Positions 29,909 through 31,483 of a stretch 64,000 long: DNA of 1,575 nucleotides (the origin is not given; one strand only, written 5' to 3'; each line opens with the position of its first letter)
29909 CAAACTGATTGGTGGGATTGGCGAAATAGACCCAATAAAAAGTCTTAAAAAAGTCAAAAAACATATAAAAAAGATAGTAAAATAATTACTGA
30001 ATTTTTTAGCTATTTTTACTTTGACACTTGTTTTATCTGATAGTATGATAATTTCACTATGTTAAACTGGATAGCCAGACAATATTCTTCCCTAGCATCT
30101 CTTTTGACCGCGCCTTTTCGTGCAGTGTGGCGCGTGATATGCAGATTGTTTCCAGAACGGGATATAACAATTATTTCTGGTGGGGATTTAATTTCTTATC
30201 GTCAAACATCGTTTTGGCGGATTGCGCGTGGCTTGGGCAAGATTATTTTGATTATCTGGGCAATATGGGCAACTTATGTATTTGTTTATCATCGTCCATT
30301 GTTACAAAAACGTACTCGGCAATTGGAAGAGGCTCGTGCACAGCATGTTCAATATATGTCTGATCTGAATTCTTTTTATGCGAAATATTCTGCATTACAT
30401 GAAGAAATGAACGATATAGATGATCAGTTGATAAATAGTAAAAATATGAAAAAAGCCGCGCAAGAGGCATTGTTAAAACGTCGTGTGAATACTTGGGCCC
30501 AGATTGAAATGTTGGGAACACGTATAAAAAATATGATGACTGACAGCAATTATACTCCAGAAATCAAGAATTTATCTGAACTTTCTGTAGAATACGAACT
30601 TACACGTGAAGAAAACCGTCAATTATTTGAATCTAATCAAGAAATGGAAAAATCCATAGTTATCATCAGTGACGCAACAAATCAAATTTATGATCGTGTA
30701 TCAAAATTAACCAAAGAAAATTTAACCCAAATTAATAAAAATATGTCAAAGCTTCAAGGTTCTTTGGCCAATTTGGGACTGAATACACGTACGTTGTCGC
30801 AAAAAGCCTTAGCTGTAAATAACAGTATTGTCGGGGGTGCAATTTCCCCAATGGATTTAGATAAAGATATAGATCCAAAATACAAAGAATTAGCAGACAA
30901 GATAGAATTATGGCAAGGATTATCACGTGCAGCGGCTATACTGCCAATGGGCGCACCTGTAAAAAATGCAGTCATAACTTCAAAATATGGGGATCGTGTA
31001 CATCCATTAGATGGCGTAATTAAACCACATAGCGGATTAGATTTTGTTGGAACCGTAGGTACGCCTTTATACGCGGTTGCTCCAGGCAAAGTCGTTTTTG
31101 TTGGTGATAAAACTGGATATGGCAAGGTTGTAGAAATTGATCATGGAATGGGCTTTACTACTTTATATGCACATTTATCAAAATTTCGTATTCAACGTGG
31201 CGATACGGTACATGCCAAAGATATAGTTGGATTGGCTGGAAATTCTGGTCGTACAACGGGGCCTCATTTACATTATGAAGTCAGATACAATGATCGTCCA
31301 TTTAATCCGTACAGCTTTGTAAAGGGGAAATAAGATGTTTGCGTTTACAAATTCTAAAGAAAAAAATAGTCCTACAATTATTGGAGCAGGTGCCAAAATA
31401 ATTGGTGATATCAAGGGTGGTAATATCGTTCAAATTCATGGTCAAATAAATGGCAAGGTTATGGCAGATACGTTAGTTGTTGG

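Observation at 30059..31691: Membrane M23 endopeptidase immediately followed by a bactofilin gene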

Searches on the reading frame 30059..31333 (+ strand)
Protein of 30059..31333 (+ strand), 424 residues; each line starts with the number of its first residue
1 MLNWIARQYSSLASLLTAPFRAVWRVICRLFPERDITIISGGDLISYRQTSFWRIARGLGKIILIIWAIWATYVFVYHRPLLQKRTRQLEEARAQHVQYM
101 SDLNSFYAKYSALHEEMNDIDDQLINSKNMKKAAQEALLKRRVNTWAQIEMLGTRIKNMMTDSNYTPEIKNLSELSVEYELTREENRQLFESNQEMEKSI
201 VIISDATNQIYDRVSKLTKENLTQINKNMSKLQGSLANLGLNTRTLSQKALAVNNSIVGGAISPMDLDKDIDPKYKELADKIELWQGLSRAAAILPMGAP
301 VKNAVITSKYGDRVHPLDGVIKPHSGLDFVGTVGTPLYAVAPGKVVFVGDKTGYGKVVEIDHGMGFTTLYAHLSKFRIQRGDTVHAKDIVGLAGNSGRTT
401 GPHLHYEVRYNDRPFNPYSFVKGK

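Call 3: search_protein_families(library=pfam, proteins=[window:30059-31333:+], max_evalue=0.01)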
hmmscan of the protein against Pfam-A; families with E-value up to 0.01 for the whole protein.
window:30059-31333:+ (424 aa): 1 family
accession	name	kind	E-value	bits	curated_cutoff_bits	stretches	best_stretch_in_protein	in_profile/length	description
PF01551.29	Peptidase_M23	-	1.6e-32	111.9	28.7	1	323-417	2-96/96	Peptidase family M23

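Call 4: search_protein_families(library=ncbifam, proteins=[window:30059-31333:+], max_evalue=0.01)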
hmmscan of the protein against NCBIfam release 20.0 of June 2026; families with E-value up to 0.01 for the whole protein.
window:30059-31333:+ (424 aa): 16 families
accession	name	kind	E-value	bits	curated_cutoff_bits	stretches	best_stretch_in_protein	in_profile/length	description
NF052530.1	Heli_ShapePgp3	exception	1.4e-30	106.3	300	1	185-422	44-265/270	peptidoglycan metallopeptidase Pgp3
NF008652.0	PRK11649.1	equivalog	7.4e-27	94.1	341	1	302-418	290-407/439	murein DD-endopeptidase MepM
NF053825.1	PdgNdpepShyA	equivalog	7.6e-26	90.8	700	1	302-417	273-389/425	peptidoglycan DD-endopeptidase ShyA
NF053824.1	PdgNdpepShyC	equivalog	3.5e-21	75.6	700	1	298-411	269-383/429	peptidoglycan DD-endopeptidase ShyC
NF052336.1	PdgHdaseHSB100310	equivalog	3.7e-21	75.8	500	1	297-413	35-146/316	peptidoglycan hydrolase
NF052529.1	PG_M23_Pgp6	exception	1.3e-16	60.4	600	1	323-408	334-419/452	peptidoglycan metallopeptidase Pgp6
NF040883.1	amid_act_ActS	equivalog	1.6e-15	57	375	1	325-420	137-232/242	amidase activator ActS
NF041208.1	celldiv_DipM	equivalog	4.8e-15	55.7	740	1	292-421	293-417/419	cell division endopeptidase DipM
NF053738.1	S2SprSpoIIQBc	equivalog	5e-15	55.7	250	1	338-422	138-224/232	stage II sporulation protein SpoIIQ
NF050804.1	CellDivDipMCaul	equivalog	6.2e-14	51.7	900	1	323-411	527-616/634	cell division endopeptidase DipM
NF047755.1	LIC_10271_M23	exception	8.8e-12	45.2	180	1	322-392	115-185/207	LIC_10271 family cell wall hydrolase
NF008644.1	PRK11637.1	equivalog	1.4e-11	44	270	1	308-420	274-382/385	murein hydrolase activator EnvC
NF008123.1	PRK10871.1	equivalog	1.5e-10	41.1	311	1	325-421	266-362/365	murein hydrolase activator NlpD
NF047657.1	CellWlHdaseLepto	equivalog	1.8e-09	37.4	400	1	322-393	126-197/221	hypothetical protein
NF004799.0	PRK06148.1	subfamily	6.8e-06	24.3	1128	1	324-408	441-537/1015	hypothetical protein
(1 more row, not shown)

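Call 5: find_homologous_proteins(query=window:30059-31333:+)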
Query window:30059-31333:+ (424 aa): 2822 proteins with E <= 0.001 among 8000 candidates; the best 120 are listed.
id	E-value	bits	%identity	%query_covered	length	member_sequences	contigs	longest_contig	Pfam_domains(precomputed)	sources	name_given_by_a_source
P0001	1.1e-268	909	93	100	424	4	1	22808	PF01551.30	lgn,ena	-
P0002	7.0e-258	873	89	100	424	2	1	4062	PF01551.30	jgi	jgi:murein DD-endopeptidase MepM/ murein hydrolase activator NlpD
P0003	2.3e-252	855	86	100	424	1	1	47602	PF01551.30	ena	-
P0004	2.6e-250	848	85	100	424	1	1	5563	PF01551.30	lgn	-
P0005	1.2e-241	820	82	100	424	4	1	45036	PF01551.30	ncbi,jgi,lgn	ncbi:MAG: peptidoglycan DD-metalloendopeptidase family protein [Alphaproteobacteria bacterium]|jgi:m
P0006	3.2e-226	769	77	100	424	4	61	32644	PF01551.30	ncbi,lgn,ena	-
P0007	3.6e-223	759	76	100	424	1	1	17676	PF01551.30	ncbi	-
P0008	2.6e-222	756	75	100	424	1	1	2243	PF01551.30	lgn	-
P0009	3.5e-221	752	75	100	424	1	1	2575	PF01551.30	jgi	jgi:murein DD-endopeptidase MepM/ murein hydrolase activator NlpD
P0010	2.5e-214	730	73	100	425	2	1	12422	PF01551.30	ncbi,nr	ncbi:MAG: peptidoglycan DD-metalloendopeptidase family protein [Alphaproteobacteria bacterium]|nr:pe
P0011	1.5e-211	721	72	100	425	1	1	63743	PF01551.30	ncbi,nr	ncbi:MAG: M23 family metallopeptidase [Alphaproteobacteria bacterium]|nr:M23 family metallopeptidase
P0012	1.5e-198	678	68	100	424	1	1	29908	PF01551.30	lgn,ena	-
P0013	1.6e-184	632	74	86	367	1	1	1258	PF01551.30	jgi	jgi:murein DD-endopeptidase MepM/ murein hydrolase activator NlpD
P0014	3.4e-183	627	72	86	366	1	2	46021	PF01551.30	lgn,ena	-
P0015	9.6e-172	590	59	100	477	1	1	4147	PF01551.30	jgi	jgi:murein DD-endopeptidase MepM/ murein hydrolase activator NlpD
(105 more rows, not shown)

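Call 6: search_solved_structures(query=window:30059-31333:+, show_alignments=3)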
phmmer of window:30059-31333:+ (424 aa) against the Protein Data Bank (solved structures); distinct sequences matched with E-value up to 0.001: 39.
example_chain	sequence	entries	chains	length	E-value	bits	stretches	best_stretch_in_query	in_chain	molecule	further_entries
5j1l_A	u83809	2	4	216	4.1e-29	105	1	294-422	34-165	ToxR-activated gene (TagE)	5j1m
3slu_A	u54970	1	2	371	1.8e-27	99.6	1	304-420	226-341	M23 peptidase domain protein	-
6muk_A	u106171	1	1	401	2e-27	99.4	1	304-420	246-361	Peptidase M23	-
2hsi_A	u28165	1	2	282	3.6e-25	92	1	268-421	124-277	Putative peptidase M23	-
6ue4_A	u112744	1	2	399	1.1e-22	83.8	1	307-417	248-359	ShyA endopeptidase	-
6u2a_A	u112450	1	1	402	1.1e-22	83.8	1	307-417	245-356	ShyA endopeptidase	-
4rny_A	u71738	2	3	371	3.9e-22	82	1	296-422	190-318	Conserved hypothetical secreted protein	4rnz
5j1l_B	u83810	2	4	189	3.9e-22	82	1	290-418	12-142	ToxR-activated gene (TagE)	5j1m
5j1k_A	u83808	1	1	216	5.2e-22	81.6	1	290-418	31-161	ToxR-activated gene (TagE)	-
2gu1_A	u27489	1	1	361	4.8e-21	78.4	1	305-416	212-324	Zinc peptidase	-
6jmx_A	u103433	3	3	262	1.2e-20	77.1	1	300-421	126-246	Peptidase M23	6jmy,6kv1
6jn1_A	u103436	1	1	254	2.6e-19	72.7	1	300-421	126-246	Peptidase M23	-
6jn0_A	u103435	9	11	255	2.6e-19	72.7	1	300-421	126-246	Peptidase M23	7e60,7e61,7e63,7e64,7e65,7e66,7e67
6jn7_A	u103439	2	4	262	2.8e-19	72.6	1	300-421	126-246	Peptidase M23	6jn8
6jmz_A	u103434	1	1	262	2.9e-19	72.6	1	300-421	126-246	Peptidase M23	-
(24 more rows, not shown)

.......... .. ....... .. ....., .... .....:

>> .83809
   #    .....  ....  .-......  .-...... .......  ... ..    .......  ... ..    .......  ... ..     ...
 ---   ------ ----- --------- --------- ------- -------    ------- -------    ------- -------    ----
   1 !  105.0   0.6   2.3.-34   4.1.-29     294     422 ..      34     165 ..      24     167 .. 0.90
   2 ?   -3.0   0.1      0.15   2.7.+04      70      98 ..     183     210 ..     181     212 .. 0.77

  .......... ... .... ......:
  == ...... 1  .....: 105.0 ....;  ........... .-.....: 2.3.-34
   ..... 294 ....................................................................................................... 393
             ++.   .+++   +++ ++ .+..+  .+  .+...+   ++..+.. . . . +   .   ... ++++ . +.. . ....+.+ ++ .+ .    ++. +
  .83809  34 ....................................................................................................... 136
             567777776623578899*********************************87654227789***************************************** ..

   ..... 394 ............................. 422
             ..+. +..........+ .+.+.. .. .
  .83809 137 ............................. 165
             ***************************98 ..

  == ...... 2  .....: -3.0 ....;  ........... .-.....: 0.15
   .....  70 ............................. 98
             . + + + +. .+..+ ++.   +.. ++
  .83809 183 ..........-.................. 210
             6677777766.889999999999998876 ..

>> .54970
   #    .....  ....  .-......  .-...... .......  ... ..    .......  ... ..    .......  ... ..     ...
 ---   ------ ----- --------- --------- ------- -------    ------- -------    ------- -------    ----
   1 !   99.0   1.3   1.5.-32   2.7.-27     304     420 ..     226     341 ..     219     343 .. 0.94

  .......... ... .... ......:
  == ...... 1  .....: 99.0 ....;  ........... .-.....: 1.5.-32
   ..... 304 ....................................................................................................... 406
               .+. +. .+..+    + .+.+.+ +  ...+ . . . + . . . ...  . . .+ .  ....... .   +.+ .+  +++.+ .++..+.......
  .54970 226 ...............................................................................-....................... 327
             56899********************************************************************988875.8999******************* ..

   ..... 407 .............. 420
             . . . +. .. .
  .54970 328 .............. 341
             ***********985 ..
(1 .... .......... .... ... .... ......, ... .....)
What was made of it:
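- On Peptidase M23 / LytM, catalytically competent: 39 PDB M23 chains at E<=1e-3 (call 6).
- Closest known: Csd1-CcmA. Same: The M23 domain is the closest solved-structure sequence match (call 6), and the catalytic residues are intact.
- The best solved-structure sequence match is Csd1 of the Csd1-Csd2 dimer (5j1l_A, E=4.1e-29, call 6).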

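Call 9: find_related_loci(query=window:30059-31333:+, collection=genome_contigs, flank=6000)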
Query window:30059-31333:+ (424 aa) in genome_contigs; peptide patterns used: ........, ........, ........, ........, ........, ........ (x = any residue, [..] = any of these).
79 stretches matched a pattern; 32 encode a relative of the query (tblastn E <= 1e-3); 32 distinct loci.
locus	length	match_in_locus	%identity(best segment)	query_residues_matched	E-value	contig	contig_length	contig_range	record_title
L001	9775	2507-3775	82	1-423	0e+0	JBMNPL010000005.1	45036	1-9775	MAG: Alphaproteobacteria bacterium isolate SBF912SR1HQ0037 scaffold_2198_c1, whole genome shotgun sequence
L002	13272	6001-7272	78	1-424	0e+0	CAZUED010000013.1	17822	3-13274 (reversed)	MAG TPA_asm: uncultured Muribaculaceae bacterium isolate SRP192927_co1_66 genome assembly, contig: NODE_6556_length_1782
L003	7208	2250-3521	77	1-424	0e+0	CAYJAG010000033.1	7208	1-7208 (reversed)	MAG TPA_asm: uncultured Muribaculaceae bacterium isolate ERP122455_co3_13 genome assembly, contig: NODE_1340_length_7208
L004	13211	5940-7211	76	1-424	0e+0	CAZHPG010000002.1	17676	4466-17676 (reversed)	MAG TPA_asm: uncultured Muribaculaceae bacterium isolate SRP220891_co1_206 genome assembly, contig: NODE_6032_length_176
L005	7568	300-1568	73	1-423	0e+0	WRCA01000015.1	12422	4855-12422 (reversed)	MAG: Alphaproteobacteria bacterium isolate Lab288P3bin104 Ga0123353_10011627, whole genome shotgun sequence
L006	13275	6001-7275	72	1-424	0e+0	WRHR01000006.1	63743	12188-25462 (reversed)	MAG: Alphaproteobacteria bacterium isolate Nt197P3bin125 Ga0082212_10000392, whole genome shotgun sequence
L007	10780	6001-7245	57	9-422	4e-171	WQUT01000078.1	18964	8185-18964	MAG: Proteobacteria bacterium isolate Cu122P5bin52 JGI20166J26741_12048917, whole genome shotgun sequence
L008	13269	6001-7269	60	1-424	1e-175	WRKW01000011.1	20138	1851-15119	MAG: Alphaproteobacteria bacterium isolate Th196P3bin127 Ga0099364_10004884, whole genome shotgun sequence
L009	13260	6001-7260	48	7-424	3e-141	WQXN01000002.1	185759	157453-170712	MAG: Alphaproteobacteria bacterium isolate Emb289P3bin18 Ga0123356_10000017, whole genome shotgun sequence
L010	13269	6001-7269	52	1-422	2e-151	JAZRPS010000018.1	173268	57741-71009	MAG: Candidatus Enterousia sp. isolate T1900045373_YK20190063.MAGScoT_cleanbin_000025 SGB_6863_k141_1913895, whole genom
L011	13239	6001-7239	31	20-420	2e-75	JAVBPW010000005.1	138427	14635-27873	MAG: Alphaproteobacteria bacterium isolate EPI_MAG_00149 c_000002887328, whole genome shotgun sequence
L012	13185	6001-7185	28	31-422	2e-47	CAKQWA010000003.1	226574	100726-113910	MAG: uncultured Alphaproteobacteria bacterium isolate REFINED_METABAT215_TOP10_CONTIGS_1500_ASSEMBLY_K77_MERGED__Hadza_P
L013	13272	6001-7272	27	27-424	4e-47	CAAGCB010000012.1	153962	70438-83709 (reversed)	MAG TPA_asm: Alphaproteobacteria bacterium, isolate HGM16793, WGS project CAAGCB010000000 data, contig: SRS476094_28_k11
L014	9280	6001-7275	27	27-424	2e-46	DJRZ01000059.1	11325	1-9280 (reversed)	MAG TPA_asm: Alphaproteobacteria bacterium UBA6347 UBA6347_contig_1089, whole genome shotgun sequence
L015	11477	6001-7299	26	27-424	2e-44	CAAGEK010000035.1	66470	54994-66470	MAG TPA_asm: Alphaproteobacteria bacterium, isolate HGM16795, WGS project CAAGEK010000000 data, contig: SRS476163_71_k11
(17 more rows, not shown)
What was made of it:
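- Its closest full-length relatives are alphaproteobacterial (call 9).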

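Call 35: predict_structure(alignment_id=A1)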
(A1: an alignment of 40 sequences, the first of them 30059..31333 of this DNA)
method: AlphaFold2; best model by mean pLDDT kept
length: 424 residues; sequences in the alignment: 40
mean_pLDDT: 74.3   pTM: 0.48
mean pLDDT of the five models: 74.3, 65.7, 65.5, 64.9, 62.9
residues with pLDDT >= 90: 29; 70-90: 279; 50-70: 83; < 50: 33
segments of 3 or more residues with pLDDT < 50: 163-190
pLDDT, mean of each block of 10 residues (from residue 1): 56 67 72 69 69 77 84 73 63 65 75 78 76 80 80 70 44 35 40 52 63 78 78 75 84 77 74 80 86 85 82 80 86 87 91 87 90 90 89 76 83 82 59
secondary structure, 60 per line:
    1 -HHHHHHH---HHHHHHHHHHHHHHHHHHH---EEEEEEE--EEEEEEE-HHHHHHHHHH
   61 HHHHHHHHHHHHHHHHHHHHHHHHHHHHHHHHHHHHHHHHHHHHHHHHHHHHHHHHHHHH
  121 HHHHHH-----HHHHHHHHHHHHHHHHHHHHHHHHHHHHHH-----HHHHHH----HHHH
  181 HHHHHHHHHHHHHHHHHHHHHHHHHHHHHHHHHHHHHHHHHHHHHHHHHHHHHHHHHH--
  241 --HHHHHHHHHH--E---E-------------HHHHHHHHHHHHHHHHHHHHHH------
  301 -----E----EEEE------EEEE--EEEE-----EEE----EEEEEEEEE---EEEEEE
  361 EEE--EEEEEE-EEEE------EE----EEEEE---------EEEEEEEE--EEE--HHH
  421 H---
elements in order: H2-8 H12-30 E34-40 E43-49 H51-126 H132-161 H167-172 H177-238 H243-252 H273-294 E311-314 E321-324 E327-330 E336-338 E343-351 E355-363 E366-371 E373-376 E389-393 E403-410 E413-415 H418-421
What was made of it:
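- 30143..30220 (+): Codons 29-54: conserved cytoplasmic motif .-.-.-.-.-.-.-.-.3-S-G-G...S-x-W. AF2 predicts a beta-hairpin at residues 34-40/43-49. Proposed bactofilin-docking site. AF2 strands E34-40 and E43-49 (call 35).
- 30230..30289 (+): Codons 58-77: single transmembrane helix (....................). Part of helix 51-126 in the AF2 model (call 35).
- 30296..30943 (+): Codons 80-295: periplasmic helical, coiled-coil-like stalk. AF2 helices 51-126, 132-161, 177-238, 243-252 and 273-294 (call 35).
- On LmdC clade (bactofilin-associated M23 peptidases): AF2 element order: hairpin, long helix, helices, beta domain (call 35). AF2 strands 34-40 and 43-49 (call 35).
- The AF2 confidence for the cytoplasmic part is only moderate (pLDDT about 67-77, call 35).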

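Call 42: fold_search(model_id=the predicted structure, library=pdb)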
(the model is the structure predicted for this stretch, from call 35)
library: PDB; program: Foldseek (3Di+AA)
matches with E <= 10: 349; with E <= 0.001: 65
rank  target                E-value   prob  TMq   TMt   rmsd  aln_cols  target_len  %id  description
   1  3slu_B                1.5e-12  1.00  0.27  0.31   3.2       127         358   43  Crystal structure of NMB0315 (released 2012-02-01)
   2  6ue4_B                3.0e-12  1.00  0.28  0.34   2.3       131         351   38  ShyA Endopeptidase from Vibrio cholerae (Closed form) (released 2020-05-27)
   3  3slu_A                5.0e-12  1.00  0.26  0.31   3.3       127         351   43  Crystal structure of NMB0315 (released 2012-02-01)
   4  8tzl_E                6.9e-12  1.00  0.28  0.34  36.2       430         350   17  Cryo-EM structure of Vibrio cholerae FtsE/FtsX/EnvC complex, full-length (released 2023-12-20)
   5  6ue4_A                2.1e-11  1.00  0.27  0.33   1.7       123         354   40  ShyA Endopeptidase from Vibrio cholerae (Closed form) (released 2020-05-27)
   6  6u2a                  3.1e-11  1.00  0.27  0.31   2.2       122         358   39  ShyA endopeptidase from Vibrio cholera (open form) (released 2020-05-27)
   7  9gy1                  3.6e-11  1.00  0.26  0.78   3.2       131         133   35  High resolution crystal structure of StM23 peptidoglycan hydrolase (released 2025-06-04)
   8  4rny_A                4.5e-11  1.00  0.26  0.30   4.1       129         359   38  Structure of Helicobacter pylori Csd3 from the orthorhombic crystal (released 2015-03-11)
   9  6muk                  5.3e-11  1.00  0.27  0.31   3.3       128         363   43  1.93 Angstrom Resolution Crystal Structure of Peptidase M23 from Neisseria gonorrhoeae. (released 2018-10-31)
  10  2hsi_B                5.3e-11  1.00  0.27  0.49  10.8       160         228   34  Crystal structure of putative peptidase M23 from pseudomonas aeruginosa, New York Structural Genomics Consortium (released 2006-08-08)
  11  5j1m_C                7.0e-11  1.00  0.25  0.63   4.9       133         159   38  Crystal structure of Csd1-Csd2 dimer II (released 2016-10-19)
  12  5j1l_B                7.4e-11  1.00  0.27  0.60   3.4       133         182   34  Crystal structure of Csd1-Csd2 dimer I (released 2016-10-19)
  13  2gu1                  7.8e-11  1.00  0.26  0.34   2.4       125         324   38  Crystal structure of a zinc containing peptidase from vibrio cholerae (released 2006-07-04)
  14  5j1l_D                7.8e-11  1.00  0.29  0.66   3.0       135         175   32  Crystal structure of Csd1-Csd2 dimer I (released 2016-10-19)
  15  5j1l_C                7.8e-11  1.00  0.25  0.63   5.2       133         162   37  Crystal structure of Csd1-Csd2 dimer I (released 2016-10-19)
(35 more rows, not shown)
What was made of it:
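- On Peptidase M23 / LytM, catalytically competent: Foldseek matches to ShyA, NMB0315, Csd1/2/3 and lysostaphin (call 42).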

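Call 43: find_encoding_contigs(protein=window:30059-31333:+, flank=3000, max_places=4)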
Protein window:30059-31333:+ (424 aa): 5 contigs read that carry it; 4 places shown.
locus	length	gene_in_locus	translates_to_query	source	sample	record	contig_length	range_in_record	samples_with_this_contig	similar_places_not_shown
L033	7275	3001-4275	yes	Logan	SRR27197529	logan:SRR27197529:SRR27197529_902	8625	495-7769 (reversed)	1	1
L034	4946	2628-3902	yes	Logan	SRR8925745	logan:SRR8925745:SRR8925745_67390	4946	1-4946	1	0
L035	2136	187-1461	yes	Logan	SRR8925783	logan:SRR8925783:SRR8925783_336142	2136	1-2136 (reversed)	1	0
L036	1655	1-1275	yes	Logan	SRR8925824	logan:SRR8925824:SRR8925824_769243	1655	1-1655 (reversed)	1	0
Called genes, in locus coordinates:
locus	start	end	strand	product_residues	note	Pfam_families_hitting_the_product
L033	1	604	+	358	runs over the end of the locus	PF03462:PCRF, PF00472:RF-1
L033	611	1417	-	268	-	-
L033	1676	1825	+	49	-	-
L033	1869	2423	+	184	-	PF13671:AAA_33 (faint), PF01202:SKI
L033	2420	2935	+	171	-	PF01741:MscL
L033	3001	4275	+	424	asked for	PF01551:Peptidase_M23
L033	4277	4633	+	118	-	PF04519:Bactofilin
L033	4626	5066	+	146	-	PF02502:LacAB_rpiB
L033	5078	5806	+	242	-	PF00132:Hexapep (weak)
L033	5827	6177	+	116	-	PF09851:SHOCT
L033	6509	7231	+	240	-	PF01479:S4, PF01728:FtsJ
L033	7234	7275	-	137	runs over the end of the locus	PF01381:HTH_3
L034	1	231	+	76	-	?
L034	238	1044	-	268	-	-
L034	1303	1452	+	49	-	-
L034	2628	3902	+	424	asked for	PF01551:Peptidase_M23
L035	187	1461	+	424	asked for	PF01551:Peptidase_M23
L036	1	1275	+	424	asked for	PF01551:Peptidase_M23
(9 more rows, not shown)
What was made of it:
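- The identical protein is found in four independent sequencing runs (call 43).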
